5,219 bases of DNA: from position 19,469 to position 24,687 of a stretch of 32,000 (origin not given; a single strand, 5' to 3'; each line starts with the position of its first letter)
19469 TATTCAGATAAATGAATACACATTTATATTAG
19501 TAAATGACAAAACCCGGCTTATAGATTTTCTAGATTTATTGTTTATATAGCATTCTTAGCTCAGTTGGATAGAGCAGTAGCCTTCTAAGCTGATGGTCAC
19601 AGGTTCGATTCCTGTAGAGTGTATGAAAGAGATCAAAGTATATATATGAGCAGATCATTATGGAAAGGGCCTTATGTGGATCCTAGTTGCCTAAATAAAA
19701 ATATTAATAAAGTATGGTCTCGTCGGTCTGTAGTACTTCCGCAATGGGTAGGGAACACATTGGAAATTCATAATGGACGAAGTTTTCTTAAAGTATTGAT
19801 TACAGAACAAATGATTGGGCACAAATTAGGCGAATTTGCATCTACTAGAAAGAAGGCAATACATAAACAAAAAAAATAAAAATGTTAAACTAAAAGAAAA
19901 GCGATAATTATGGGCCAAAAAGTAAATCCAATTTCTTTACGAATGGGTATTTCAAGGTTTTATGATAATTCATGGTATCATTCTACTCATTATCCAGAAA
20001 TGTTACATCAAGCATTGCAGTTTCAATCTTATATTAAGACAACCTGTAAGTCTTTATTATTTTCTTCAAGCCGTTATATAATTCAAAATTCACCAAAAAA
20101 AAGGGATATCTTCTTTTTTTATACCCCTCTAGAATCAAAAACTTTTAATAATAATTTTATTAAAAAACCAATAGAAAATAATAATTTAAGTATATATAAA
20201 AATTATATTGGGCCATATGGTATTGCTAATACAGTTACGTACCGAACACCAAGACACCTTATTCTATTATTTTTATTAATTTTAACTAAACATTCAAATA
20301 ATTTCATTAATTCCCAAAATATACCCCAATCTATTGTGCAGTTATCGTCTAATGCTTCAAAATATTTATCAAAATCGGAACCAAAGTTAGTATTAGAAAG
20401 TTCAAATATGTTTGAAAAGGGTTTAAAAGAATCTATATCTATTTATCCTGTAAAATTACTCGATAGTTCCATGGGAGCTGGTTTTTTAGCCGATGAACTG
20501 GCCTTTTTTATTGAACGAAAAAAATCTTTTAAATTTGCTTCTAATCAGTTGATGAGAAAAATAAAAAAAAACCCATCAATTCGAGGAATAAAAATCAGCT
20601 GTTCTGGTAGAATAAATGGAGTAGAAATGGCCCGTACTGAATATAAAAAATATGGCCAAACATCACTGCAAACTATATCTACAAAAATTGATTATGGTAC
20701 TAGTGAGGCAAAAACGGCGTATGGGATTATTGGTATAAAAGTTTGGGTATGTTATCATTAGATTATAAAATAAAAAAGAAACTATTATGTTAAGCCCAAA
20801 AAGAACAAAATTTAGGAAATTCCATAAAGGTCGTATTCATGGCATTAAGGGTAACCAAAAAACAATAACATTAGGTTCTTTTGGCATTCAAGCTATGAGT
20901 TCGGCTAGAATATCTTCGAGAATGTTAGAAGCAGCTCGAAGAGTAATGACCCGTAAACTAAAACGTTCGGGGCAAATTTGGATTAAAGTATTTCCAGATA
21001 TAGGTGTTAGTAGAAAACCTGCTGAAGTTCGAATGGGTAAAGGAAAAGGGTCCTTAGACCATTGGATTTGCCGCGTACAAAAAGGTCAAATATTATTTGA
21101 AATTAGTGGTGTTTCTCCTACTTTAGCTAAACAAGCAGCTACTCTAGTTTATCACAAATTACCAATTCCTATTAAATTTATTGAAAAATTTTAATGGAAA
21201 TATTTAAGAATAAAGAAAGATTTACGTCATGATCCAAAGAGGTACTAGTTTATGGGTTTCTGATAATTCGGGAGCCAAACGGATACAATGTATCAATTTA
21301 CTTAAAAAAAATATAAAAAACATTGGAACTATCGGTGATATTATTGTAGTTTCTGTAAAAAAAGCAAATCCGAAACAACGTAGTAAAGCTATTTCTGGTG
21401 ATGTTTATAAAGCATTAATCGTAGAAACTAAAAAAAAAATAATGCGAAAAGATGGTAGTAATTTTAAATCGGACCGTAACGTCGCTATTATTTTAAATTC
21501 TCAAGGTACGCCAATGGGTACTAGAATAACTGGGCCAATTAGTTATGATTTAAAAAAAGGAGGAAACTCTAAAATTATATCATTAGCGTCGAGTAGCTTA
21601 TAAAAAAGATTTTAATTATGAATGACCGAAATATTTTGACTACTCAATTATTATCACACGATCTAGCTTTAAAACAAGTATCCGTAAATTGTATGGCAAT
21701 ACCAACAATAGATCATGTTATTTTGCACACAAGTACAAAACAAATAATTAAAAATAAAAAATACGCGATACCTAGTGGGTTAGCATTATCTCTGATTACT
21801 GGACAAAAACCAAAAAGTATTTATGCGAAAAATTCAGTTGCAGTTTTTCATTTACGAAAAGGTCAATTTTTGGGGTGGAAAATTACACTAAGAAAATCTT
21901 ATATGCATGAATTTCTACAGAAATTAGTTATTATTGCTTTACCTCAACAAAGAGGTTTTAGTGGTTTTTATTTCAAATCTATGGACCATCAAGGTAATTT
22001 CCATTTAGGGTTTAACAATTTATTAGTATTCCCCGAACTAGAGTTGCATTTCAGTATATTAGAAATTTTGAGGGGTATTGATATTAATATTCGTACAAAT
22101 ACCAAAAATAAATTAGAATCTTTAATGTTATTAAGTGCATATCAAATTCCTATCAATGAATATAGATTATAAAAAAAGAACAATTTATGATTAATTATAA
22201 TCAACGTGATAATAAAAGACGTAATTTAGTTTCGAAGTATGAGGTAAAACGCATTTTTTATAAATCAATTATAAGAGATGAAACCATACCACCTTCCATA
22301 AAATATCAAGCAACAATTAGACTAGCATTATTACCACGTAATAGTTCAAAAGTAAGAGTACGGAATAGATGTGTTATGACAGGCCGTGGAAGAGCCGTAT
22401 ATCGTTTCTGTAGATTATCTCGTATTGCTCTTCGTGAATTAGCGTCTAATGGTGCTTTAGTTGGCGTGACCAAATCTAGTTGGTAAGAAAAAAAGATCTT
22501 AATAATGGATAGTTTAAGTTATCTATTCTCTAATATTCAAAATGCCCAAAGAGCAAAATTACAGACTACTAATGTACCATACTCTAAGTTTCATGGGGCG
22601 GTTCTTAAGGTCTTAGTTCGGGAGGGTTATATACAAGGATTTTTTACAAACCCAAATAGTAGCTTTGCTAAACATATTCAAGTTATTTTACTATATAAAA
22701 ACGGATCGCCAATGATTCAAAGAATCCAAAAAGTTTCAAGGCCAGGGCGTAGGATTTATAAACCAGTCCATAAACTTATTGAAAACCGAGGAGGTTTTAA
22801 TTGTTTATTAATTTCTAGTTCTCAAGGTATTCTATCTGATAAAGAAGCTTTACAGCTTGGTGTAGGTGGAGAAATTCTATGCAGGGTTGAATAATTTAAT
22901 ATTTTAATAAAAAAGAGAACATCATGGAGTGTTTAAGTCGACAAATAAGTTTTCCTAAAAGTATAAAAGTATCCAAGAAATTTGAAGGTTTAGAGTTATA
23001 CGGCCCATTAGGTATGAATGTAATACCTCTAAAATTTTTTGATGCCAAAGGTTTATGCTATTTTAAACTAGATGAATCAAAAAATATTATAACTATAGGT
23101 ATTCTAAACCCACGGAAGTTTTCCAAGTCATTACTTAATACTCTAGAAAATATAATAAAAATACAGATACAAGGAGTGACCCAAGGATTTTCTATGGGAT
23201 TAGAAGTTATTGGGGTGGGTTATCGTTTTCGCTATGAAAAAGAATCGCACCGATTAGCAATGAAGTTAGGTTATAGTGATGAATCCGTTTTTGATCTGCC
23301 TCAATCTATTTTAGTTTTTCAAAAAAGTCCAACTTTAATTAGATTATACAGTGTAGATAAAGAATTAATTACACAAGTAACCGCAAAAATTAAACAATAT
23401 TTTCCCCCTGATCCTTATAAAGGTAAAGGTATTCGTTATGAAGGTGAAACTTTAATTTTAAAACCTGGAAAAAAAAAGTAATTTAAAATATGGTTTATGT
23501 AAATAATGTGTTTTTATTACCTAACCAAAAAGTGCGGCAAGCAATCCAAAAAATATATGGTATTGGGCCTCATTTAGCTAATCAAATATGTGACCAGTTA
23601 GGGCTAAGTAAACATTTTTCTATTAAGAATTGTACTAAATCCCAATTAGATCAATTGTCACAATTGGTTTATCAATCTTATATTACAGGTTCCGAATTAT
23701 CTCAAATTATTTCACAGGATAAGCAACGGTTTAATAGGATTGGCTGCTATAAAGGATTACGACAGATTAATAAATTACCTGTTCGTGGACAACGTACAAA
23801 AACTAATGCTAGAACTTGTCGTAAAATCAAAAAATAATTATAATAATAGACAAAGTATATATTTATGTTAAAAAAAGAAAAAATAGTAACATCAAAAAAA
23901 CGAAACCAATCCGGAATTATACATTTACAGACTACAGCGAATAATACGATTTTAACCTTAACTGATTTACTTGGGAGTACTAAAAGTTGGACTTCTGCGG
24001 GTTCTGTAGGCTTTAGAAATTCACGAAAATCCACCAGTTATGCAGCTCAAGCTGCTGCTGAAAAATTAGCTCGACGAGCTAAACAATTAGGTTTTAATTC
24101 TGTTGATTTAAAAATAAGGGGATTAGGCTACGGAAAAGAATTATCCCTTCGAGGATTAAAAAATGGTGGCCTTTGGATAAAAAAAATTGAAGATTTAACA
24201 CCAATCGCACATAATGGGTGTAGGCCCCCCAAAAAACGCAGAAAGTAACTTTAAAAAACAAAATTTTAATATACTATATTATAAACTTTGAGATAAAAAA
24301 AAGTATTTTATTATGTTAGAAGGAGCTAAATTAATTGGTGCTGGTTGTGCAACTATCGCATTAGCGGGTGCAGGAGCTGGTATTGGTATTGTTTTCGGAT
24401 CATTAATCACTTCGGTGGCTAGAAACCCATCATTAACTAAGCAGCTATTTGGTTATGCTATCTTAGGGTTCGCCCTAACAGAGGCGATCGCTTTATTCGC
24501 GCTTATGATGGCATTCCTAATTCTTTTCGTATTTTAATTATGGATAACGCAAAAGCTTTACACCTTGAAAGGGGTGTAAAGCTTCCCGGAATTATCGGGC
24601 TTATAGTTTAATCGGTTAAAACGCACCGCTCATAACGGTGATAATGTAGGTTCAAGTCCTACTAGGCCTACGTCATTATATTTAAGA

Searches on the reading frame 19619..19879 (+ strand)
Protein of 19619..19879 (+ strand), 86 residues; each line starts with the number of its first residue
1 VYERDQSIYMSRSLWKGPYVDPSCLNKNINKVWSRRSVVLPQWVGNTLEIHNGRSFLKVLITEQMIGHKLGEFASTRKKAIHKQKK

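Call 14: search_protein_families(library=pfam, proteins=[window:19619-19879:+], max_evalue=0.01)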
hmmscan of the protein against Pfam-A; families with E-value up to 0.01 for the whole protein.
window:19619-19879:+ (86 aa): 1 family
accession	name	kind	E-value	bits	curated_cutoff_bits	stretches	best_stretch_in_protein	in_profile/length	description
PF00203.26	Ribosomal_S19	-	2.3e-24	85.5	27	1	12-82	1-81/81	Ribosomal protein S19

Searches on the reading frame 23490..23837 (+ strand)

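Call 14: search_protein_families(library=pfam, proteins=[window:23490-23837:+], max_evalue=0.01)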
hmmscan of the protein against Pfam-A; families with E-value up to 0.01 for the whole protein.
window:23490-23837:+ (115 aa): 2 families
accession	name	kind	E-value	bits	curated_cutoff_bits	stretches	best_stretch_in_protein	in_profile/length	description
PF00416.27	Ribosomal_S13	-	9.4e-24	84.7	31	1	6-109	4-128/128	Ribosomal protein S13/S18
PF05833.16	NFACT_N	-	6.5e-06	25.6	31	1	11-59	186-235/456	NFACT N-terminal and middle domains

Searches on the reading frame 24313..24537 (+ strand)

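Call 14: search_protein_families(library=pfam, proteins=[window:24313-24537:+], max_evalue=0.01)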
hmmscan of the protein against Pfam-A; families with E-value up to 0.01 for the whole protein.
window:24313-24537:+ (74 aa): 1 family
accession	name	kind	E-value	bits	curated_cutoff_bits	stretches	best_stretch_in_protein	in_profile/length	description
PF00137.26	ATP-synt_C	-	3.1e-14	53.4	24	1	8-70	1-60/60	ATP synthase subunit C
